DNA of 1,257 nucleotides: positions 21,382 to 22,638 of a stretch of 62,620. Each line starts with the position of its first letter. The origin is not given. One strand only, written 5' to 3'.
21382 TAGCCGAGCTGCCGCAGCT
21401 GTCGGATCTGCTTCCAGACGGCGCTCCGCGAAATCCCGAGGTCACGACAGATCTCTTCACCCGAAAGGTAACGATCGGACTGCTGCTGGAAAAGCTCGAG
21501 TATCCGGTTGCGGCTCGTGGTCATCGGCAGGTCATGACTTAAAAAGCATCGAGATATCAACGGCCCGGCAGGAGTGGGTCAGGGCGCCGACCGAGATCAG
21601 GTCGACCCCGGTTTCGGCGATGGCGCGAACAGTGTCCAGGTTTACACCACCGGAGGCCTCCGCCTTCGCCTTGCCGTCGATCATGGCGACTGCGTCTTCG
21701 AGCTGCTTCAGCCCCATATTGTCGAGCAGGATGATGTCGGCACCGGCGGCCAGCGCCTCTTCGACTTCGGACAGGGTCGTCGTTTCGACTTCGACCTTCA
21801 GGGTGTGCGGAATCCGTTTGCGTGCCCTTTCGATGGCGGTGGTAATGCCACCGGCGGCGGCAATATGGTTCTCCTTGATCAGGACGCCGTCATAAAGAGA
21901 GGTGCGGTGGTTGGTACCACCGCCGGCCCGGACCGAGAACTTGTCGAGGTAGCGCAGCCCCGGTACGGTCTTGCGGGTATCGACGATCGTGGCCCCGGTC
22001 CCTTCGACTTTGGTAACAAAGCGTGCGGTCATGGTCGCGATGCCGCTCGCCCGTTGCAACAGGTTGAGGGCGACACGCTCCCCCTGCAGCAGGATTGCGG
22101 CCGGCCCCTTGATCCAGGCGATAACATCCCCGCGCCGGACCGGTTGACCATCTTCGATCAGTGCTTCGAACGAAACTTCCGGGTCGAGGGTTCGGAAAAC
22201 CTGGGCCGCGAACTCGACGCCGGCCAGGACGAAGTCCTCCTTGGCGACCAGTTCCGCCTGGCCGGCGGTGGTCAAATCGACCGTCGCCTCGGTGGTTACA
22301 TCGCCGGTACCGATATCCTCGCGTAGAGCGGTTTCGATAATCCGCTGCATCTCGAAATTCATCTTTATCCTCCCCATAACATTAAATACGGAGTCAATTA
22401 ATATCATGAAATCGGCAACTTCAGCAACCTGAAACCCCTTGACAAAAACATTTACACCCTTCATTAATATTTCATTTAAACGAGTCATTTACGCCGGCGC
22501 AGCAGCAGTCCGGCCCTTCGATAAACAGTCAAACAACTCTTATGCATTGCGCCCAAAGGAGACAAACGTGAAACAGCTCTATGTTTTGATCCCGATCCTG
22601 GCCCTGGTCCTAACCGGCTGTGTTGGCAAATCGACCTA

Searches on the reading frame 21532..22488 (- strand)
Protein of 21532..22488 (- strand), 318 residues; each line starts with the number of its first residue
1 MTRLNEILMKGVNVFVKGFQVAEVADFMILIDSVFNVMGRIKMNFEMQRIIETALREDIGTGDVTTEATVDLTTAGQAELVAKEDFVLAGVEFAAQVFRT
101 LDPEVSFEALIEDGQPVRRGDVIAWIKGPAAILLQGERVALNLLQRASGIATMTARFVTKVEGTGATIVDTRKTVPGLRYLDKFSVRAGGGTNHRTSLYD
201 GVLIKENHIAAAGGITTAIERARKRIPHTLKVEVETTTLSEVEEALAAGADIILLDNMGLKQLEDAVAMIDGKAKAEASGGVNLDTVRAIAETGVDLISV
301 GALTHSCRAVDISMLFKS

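Call 67: search_protein_families(library=pfam, proteins=[window:21532-22488:-], max_evalue=0.00001)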
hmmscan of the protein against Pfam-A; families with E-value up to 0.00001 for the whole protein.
window:21532-22488:- (318 aa): 2 families
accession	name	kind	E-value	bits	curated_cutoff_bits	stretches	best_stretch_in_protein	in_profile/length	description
PF01729.25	QRPTase_C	-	1.8e-60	204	23.1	1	150-314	1-168/169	Quinolinate phosphoribosyl transferase, C-terminal domain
PF02749.22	QRPTase_N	-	8.9e-23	80.8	27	1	63-148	1-82/82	Quinolinate phosphoribosyl transferase, N-terminal domain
